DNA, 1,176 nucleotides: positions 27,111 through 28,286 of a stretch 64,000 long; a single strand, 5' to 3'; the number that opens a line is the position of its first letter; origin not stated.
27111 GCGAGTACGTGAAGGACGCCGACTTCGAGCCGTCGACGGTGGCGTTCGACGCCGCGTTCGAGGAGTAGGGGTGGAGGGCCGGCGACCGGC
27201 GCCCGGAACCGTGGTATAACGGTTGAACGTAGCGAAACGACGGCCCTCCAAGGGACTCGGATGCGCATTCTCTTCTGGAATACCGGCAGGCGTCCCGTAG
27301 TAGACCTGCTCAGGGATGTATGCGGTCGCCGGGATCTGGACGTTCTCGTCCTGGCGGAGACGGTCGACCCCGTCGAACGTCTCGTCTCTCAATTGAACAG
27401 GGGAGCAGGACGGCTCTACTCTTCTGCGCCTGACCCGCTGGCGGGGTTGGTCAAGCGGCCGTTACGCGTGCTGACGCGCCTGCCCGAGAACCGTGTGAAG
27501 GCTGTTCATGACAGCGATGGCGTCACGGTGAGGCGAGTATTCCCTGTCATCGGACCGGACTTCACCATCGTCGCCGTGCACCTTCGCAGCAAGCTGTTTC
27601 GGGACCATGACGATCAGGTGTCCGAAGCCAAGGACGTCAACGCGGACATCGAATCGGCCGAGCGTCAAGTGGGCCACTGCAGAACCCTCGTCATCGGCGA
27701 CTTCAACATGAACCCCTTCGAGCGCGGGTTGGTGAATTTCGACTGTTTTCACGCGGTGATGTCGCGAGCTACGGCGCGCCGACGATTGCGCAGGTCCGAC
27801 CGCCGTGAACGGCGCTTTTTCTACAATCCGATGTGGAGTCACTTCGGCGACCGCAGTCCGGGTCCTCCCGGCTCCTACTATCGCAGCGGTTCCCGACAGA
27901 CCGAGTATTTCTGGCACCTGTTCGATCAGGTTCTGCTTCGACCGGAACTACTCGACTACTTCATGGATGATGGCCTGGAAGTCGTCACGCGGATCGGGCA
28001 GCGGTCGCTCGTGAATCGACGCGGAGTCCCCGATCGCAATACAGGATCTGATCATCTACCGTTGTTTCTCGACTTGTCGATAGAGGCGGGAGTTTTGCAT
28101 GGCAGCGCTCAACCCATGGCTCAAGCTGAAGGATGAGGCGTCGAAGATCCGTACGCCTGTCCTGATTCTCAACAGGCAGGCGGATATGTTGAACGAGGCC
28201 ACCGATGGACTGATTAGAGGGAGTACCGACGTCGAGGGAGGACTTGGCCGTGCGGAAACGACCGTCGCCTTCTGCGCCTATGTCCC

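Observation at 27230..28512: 1.3-kb low-GC insert inside a high-GC sugar-catabolic operon: EEP nuclease/phosphatase plus unknown 137-aa protein, translationally coupled to the downstream oxidoreductase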

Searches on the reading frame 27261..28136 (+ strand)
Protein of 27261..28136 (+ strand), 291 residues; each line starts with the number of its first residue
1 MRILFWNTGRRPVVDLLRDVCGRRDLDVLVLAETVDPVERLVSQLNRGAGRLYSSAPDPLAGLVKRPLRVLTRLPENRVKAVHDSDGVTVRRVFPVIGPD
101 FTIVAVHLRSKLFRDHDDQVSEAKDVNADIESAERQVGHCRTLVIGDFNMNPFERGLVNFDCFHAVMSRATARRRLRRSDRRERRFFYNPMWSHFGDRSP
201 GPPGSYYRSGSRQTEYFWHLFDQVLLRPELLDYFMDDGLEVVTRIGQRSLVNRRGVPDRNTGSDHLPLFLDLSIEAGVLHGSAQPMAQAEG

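Call 8: search_protein_families(library=pfam, proteins=[window:27261-28136:+], max_evalue=1)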
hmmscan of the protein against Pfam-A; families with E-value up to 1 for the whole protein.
window:27261-28136:+ (291 aa): 2 families
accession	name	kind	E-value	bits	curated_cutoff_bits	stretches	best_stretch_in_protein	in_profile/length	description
PF03372.29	Exo_endo_phos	-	5.4e-06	26.8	24.5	1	6-265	3-225/225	Endonuclease/Exonuclease/phosphatase family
PF14529.12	Exo_endo_phos_2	-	0.25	11.7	27.4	0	118-150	12-41/117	Endonuclease-reverse transcriptase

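Call 9: search_protein_families(library=padloc, proteins=[window:27261-28136:+], max_evalue=1)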
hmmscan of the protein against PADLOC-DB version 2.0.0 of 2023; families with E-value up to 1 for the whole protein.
window:27261-28136:+ (291 aa): 0 families

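Call 10: search_protein_families(library=ncbifam, proteins=[window:27261-28136:+], max_evalue=1)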
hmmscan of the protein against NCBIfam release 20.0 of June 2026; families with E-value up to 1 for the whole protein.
window:27261-28136:+ (291 aa): 0 families

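Call 11: find_homologous_proteins(query=window:27261-28136:+)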
Query window:27261-28136:+ (291 aa): 1384 proteins with E <= 0.001 among 3995 candidates; the best 120 are listed.
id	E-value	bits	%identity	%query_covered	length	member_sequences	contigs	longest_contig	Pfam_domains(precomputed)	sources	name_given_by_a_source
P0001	6.0e-194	661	100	100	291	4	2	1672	PF03372.30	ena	-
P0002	1.3e-155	535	82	100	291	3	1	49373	PF03372.30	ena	-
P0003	2.6e-153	528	80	100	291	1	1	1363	PF03372.30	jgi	-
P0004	1.2e-146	506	78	100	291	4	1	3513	PF03372.30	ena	-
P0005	3.9e-145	501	77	100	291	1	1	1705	PF03372.30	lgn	-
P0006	6.5e-141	487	77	97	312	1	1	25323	PF03372.30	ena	-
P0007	1.7e-138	479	73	100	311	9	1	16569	PF03372.30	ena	-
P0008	3.2e-136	471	72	100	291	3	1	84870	PF03372.30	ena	-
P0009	1.6e-132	459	71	100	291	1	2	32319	-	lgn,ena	-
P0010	1.4e-128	446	69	100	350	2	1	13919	-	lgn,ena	-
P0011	2.0e-122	426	63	100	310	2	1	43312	-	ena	-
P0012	8.0e-122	424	64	100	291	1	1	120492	-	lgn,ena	-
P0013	5.5e-121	421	66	100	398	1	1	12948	-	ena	-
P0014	2.4e-119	416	65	100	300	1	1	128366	-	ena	-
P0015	4.9e-118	412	62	100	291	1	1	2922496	-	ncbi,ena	-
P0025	3.7e-96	340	64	83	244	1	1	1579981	-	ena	-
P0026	5.6e-91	323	83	57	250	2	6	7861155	PF03372.30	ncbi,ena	-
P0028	5.5e-85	303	47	100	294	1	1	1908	PF03372.30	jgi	jgi:hypothetical protein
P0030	3.6e-84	301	48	100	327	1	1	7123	PF03372.30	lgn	-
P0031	2.0e-82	295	46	100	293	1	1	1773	PF03372.30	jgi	jgi:hypothetical protein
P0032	3.3e-82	294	56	80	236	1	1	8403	PF03372.30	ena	-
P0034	3.7e-77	278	46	93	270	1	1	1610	PF03372.30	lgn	-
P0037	6.2e-74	267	47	93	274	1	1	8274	PF03372.30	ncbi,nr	ncbi:MAG: hypothetical protein M3081_02880 [Gemmatimonadota bacterium]|nr:hypothetical protein [Gemm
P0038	4.1e-73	264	43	96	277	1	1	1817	PF03372.30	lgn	-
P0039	8.3e-73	263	50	84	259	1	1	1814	PF03372.30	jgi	jgi:hypothetical protein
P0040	9.9e-73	263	45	97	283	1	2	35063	PF03372.30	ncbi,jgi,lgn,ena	-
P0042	1.2e-72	263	60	73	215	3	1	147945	-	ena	-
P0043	3.6e-72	261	48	92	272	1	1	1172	PF03372.30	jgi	jgi:hypothetical protein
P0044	8.3e-72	260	47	92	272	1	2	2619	PF03372.30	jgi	jgi:hypothetical protein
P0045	1.8e-71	259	44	94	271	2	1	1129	PF03372.30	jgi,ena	-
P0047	7.8e-71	257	45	95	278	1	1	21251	PF03372.30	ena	-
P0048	9.2e-71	257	45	95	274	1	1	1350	PF03372.30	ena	-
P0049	1.5e-70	256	47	94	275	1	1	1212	PF03372.30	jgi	-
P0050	2.2e-70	255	48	95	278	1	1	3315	PF03372.30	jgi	-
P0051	2.4e-70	255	47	94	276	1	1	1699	PF03372.30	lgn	-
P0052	3.1e-70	255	45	95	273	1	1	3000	PF03372.30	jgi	jgi:exonuclease III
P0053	3.1e-70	255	44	96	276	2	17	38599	PF03372.30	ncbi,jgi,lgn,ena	-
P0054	4.0e-70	255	44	96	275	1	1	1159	PF03372.30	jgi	jgi:endonuclease/exonuclease/phosphatase family metal-dependent hydrolase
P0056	5.8e-70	254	45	94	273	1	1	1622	PF03372.30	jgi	jgi:endonuclease/exonuclease/phosphatase (EEP) superfamily protein YafD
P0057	1.4e-69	253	44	95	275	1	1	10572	PF03372.30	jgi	jgi:hypothetical protein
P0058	2.8e-69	252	45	96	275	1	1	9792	PF03372.30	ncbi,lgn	-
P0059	4.2e-69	251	45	95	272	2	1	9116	PF03372.30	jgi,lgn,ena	-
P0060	5.4e-69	251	45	95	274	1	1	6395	PF03372.30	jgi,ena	-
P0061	6.5e-69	251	45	95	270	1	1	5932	PF03372.30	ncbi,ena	-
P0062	8.6e-69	250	43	96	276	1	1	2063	PF03372.30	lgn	-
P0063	9.1e-69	250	44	99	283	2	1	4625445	PF03372.30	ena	-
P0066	2.2e-68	249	44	96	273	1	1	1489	PF03372.30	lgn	-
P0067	2.3e-68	249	45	94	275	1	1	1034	PF03372.30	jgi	jgi:Endonuclease/Exonuclease/phosphatase family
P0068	2.4e-68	249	46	95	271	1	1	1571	PF03372.30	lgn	-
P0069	2.7e-68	248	45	96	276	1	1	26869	PF03372.30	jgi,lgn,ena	jgi:hypothetical protein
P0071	4.1e-68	248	45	94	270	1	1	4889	PF03372.30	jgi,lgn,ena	-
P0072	4.8e-68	248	43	93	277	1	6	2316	PF03372.30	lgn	-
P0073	6.8e-68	247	44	94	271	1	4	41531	PF03372.30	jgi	jgi:hypothetical protein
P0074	9.8e-68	247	44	95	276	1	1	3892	PF03372.30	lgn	-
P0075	1.6e-67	246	44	94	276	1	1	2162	PF03372.30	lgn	-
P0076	1.7e-67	246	46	92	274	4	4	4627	PF03372.30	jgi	jgi:hypothetical protein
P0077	3.2e-67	245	45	94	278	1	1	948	PF03372.30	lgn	-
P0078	4.1e-67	245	44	94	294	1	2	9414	PF03372.30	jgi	jgi:hypothetical protein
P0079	5.1e-67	244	44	96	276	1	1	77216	PF03372.30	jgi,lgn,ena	jgi:hypothetical protein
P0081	5.9e-67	244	45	95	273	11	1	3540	PF03372.30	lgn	-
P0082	8.5e-67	244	43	94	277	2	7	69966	PF03372.30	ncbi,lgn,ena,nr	ncbi:MAG TPA: hypothetical protein DCL61_07580 [Cyanobacteria bacterium UBA12227]|nr:hypothetical pr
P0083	8.7e-67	244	45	95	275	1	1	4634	PF03372.30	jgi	-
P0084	1.0e-66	243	45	95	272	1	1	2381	PF03372.30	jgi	jgi:hypothetical protein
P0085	1.1e-66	243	42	94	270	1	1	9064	PF03372.30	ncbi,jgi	jgi:hypothetical protein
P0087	1.1e-66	243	45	96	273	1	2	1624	PF03372.30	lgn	-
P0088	1.2e-66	243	43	93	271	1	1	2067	PF03372.30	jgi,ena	-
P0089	1.2e-66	243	43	97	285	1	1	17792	PF03372.30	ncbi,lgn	-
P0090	2.0e-66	242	45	95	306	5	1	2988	PF03372.30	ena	-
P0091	2.1e-66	242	44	94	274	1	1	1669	PF03372.30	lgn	-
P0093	2.5e-66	242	44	95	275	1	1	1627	PF03372.30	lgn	-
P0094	3.0e-66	242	45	95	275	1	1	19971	PF03372.30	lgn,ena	-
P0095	3.2e-66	242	43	95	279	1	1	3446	PF03372.30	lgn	-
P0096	3.6e-66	242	40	96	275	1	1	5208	PF03372.30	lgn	-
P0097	4.6e-66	241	42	94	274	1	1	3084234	PF03372.30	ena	-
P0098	5.0e-66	241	45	96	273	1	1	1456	PF03372.30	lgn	-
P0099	5.2e-66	241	47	95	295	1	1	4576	PF03372.30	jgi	jgi:hypothetical protein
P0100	6.3e-66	241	43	95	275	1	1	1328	PF03372.30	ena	-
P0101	8.2e-66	240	45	95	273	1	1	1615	PF03372.30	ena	-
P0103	1.1e-65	240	45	94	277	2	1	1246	PF03372.30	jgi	-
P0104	1.1e-65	240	43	96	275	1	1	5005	PF03372.30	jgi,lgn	jgi:hypothetical protein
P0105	1.2e-65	240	44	95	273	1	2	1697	PF03372.30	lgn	-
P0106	1.2e-65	240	45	95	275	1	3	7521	PF03372.30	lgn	-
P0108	1.3e-65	240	42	95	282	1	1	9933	PF03372.30,PF19580.6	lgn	-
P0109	2.2e-65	239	43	95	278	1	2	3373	PF03372.30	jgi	jgi:hypothetical protein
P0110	2.2e-65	239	42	94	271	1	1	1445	PF03372.30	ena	-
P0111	2.4e-65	239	45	95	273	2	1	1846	PF03372.30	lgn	-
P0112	3.4e-65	238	44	96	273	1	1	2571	PF03372.30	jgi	jgi:hypothetical protein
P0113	4.0e-65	238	43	95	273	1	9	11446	PF03372.30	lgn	-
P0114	4.2e-65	238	43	94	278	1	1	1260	PF03372.30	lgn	-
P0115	4.7e-65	238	41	96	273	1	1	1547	PF03372.30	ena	-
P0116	5.4e-65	238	45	93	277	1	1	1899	PF03372.30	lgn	-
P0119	9.9e-65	237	45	97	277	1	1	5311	PF03372.30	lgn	-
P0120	1.1e-64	237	43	96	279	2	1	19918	PF03372.30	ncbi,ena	-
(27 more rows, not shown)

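Call 17: find_encoding_contigs(protein=P0002, flank=8000, max_places=2)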
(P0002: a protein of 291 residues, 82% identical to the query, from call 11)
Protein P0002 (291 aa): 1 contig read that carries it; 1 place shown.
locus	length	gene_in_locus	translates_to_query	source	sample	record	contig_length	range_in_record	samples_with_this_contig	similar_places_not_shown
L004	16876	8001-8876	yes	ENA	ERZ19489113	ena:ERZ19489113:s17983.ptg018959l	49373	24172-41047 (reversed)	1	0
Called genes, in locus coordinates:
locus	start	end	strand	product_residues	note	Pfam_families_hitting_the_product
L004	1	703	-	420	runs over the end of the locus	PF01212:Beta_elim_lyase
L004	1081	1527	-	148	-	PF21006:NHase_beta_N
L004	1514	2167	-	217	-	PF21006:NHase_beta_N, PF02211:NHase_beta_C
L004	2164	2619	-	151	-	PF02979:NHase_alpha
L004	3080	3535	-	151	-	PF14534:DUF4440, PF12680:SnoaL_2 (weak)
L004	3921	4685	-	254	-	PF06439:3keto-disac_hyd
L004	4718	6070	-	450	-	PF01408:GFO_IDH_MocA, PF22725:GFO_IDH_MocA_C3, PF19051:GFO_IDH_MocA_C2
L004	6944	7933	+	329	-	PF01261:AP_endonuc_2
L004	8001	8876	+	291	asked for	PF03372:Exo_endo_phos (weak)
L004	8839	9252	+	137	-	-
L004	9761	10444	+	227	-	PF22725:GFO_IDH_MocA_C3, PF02894:GFO_IDH_MocA_C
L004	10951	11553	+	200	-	-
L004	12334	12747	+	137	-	PF05168:HEPN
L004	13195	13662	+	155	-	-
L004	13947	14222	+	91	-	-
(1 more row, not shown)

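Call 18: find_encoding_contigs(protein=P0008, flank=8000, max_places=2)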
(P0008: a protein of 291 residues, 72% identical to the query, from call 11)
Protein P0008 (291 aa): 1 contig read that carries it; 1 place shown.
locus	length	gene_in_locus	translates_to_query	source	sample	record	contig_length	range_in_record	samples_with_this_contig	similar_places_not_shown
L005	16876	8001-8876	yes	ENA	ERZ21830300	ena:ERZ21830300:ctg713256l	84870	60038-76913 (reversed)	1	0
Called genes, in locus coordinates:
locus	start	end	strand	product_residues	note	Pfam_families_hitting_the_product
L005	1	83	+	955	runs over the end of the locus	PF00270:DEAD, PF04851:ResIII, PF18766:SWI2_SNF2, PF00271:Helicase_C (weak), PF08463:EcoEI_R_C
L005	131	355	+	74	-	-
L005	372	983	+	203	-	-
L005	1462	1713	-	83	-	-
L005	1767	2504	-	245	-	-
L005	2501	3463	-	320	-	PF08443:RimK (faint)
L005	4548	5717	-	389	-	PF12844:HTH_19 (faint), PF13560:HTH_31, PF01381:HTH_3, PF06114:Peptidase_M78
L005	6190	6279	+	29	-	-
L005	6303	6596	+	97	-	PF13560:HTH_31 (weak), PF01381:HTH_3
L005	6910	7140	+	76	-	-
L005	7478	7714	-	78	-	PF09720:Unstab_antitox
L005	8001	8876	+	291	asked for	PF03372:Exo_endo_phos (weak)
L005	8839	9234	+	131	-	-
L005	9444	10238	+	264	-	PF00484:Pro_CA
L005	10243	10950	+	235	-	PF10677:DUF2490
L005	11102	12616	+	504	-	PF12161:HsdM_N, PF02384:N6_Mtase, PF01170:UPF0020 (weak), PF07669:Eco57I (weak)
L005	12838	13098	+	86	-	PF02604:PhdYeFM_antitox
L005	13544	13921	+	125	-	-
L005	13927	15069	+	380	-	PF00580:UvrD-helicase (faint), PF13245:AAA_19 (weak), PF13401:AAA_22 (weak), PF01443:Viral_helicase1 (faint), PF13538:UvrD_C_2 (weak)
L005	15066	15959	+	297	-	-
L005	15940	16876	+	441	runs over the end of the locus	PF13532:2OG-FeII_Oxy_2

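Call 19: find_encoding_contigs(protein=P0015, flank=8000, max_places=2)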
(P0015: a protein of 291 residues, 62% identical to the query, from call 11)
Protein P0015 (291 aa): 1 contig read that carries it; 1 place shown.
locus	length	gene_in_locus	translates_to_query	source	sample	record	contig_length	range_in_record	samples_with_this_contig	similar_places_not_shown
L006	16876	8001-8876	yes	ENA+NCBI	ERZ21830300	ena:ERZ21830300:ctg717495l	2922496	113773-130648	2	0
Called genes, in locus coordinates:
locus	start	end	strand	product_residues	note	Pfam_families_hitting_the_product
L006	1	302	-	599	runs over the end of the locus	PF00115:COX1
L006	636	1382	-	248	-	PF09335:VTT_dom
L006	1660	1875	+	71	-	-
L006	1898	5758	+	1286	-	PF00474:SSF, PF04326:SLFN_AlbA_2, PF13749:HATPase_c_4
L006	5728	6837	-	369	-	PF03009:GDPD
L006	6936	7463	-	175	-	-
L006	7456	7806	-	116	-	PF13560:HTH_31, PF01381:HTH_3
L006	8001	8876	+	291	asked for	-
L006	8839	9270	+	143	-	-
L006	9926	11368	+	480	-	PF19295:SufBD_N, PF01458:SUFBD_core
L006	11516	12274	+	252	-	PF00005:ABC_tran, PF02463:SMC_N (faint)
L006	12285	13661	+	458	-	PF19295:SufBD_N, PF01458:SUFBD_core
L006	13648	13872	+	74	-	-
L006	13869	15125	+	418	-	PF00266:Aminotran_5, PF01041:DegT_DnrJ_EryC1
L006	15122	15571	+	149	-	PF01592:NifU_N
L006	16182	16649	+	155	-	PF01883:FeS_assembly_P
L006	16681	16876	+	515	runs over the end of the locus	PF02028:BCCT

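Call 30: find_related_loci(query=A4, collection=genome_contigs, flank=6000)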
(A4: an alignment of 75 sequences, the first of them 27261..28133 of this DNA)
Query A4 (291 aa) in genome_contigs; peptide patterns used: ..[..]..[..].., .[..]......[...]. (x = any residue, [..] = any of these).
600 stretches matched a pattern (row limit reached: there are more); 591 encode a relative of the query (tblastn E <= 1e-3); the best 80 are kept; 80 distinct loci.
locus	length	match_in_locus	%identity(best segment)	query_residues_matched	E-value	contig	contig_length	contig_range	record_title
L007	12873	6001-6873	97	1-291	0e+0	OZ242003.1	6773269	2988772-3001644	MAG: Vicinamibacterales bacterium isolate a81303e6-5222-43c3-8420-e6164aabff0e genome assembly, chromosome: 1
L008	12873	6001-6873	82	1-291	1e-146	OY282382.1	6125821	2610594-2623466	MAG: uncultured Vicinamibacterales bacterium isolate e65da963-7c29-4b68-91ce-224fd25ea74c genome assembly, chromosome: 1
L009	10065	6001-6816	46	2-278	7e-78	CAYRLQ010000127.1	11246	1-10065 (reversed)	MAG TPA_asm: uncultured Nitrospiraceae bacterium isolate binchicken_co100_346 genome assembly, contig: NODE_9320_length_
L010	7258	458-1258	47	1-272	8e-76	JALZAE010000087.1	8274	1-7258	MAG: Gemmatimonadota bacterium isolate KAP bin83 SD1490-92_k127_624087, whole genome shotgun sequence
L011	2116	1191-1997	43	1-274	4e-77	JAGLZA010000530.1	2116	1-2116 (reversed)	MAG: candidate division WOR-3 bacterium isolate RS_13_48 ZL320.bin.48.fa_530, whole genome shotgun sequence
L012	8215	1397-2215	43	1-278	1e-74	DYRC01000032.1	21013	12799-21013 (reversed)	MAG TPA_asm: Desulfonema limicola isolate SulCav_GS10_10_45_377 SulCav_GS10_10_3094_length_21013_cov_234_764195, whole g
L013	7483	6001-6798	45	4-275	5e-73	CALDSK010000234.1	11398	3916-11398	MAG TPA_asm: uncultured Synechococcus sp. isolate SRR3401487_bin.18_CONCOCT_v1.1_MAG genome assembly, contig: ERZ1740058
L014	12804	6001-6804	43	3-275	1e-72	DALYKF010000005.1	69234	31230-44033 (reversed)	MAG TPA_asm: Coleofasciculaceae cyanobacterium CTOTU46641 NODE_5_length_69234_cov_17.191012, whole genome shotgun sequen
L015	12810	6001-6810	44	1-275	3e-72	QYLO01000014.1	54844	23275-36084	MAG: Candidatus Electrothrix gigas isolate AU1_5 NODE_14_length_54844_cov_107.147, whole genome shotgun sequence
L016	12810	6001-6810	43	4-275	7e-72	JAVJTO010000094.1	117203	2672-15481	MAG: Coleofasciculus sp. B1-GNL1-01 k141_9508, whole genome shotgun sequence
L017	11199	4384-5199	43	3-278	1e-71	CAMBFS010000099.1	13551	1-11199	MAG: Klebsiella pneumoniae isolate TH-08apr19-175 genome assembly, contig: TH-08apr19-C11934, whole genome shotgun seque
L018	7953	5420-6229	41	2-275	2e-71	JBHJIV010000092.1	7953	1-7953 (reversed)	MAG: Leptolyngbyaceae cyanobacterium isolate pac_S9C1517 S9Ck141_1825718, whole genome shotgun sequence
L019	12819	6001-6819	42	1-272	4e-71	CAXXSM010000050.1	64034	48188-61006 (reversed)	MAG: bacterium isolate 04c6e7c0-51ca-4241-8bf9-7f12ca1f9b1d genome assembly, contig: contig_50, whole genome shotgun seq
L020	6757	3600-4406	41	3-274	2e-70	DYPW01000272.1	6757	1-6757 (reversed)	MAG TPA_asm: Caldilinea aerophila isolate SulCav_GS10_10_44_43 SulCav_GS10_10_22058_length_6757_cov_23_281856, whole gen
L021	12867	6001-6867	43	1-288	3e-70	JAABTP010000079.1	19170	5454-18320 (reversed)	MAG: Desulfobulbaceae bacterium isolate S24.Bin023 NODE_81_length_19170_cov_12.637668, whole genome shotgun sequence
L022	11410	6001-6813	42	1-274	3e-70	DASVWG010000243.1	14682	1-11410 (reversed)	MAG TPA_asm: Pyrinomonadaceae bacterium isolate SMAG_U3364 k141_372130, whole genome shotgun sequence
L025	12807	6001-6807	43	2-275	8e-70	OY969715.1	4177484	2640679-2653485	MAG: uncultured Verrucomicrobiae bacterium isolate MFD01916.bin.1.1 genome assembly, chromosome: 1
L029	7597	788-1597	41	2-275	3e-68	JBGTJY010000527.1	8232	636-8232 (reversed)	MAG: Candidatus Hydrogenedentales bacterium isolate JTS-RE30 k141_3399519, whole genome shotgun sequence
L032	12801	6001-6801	41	3-275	3e-66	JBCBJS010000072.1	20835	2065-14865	MAG: Cyanobacteria bacterium J06626_6 NODE_72_length_20835_cov_25.194961, whole genome shotgun sequence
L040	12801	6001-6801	40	1-273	8e-65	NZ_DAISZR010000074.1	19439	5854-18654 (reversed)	MAG: Methylobacter sp. isolate CTOTU25010 NODE_121_length_19439_cov_545.434740, whole genome shotgun sequence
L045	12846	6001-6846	43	1-289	2e-64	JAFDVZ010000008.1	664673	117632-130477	MAG: Acidobacteria bacterium isolate SZAS TMP-7 ACID-TMP-2__8__length-664673, whole genome shotgun sequence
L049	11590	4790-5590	39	1-275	7e-64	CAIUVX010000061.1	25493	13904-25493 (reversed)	MAG: uncultured Methylococcales bacterium isolate Kiruna_bin-09260 genome assembly, contig: bin-09260:061/210, whole gen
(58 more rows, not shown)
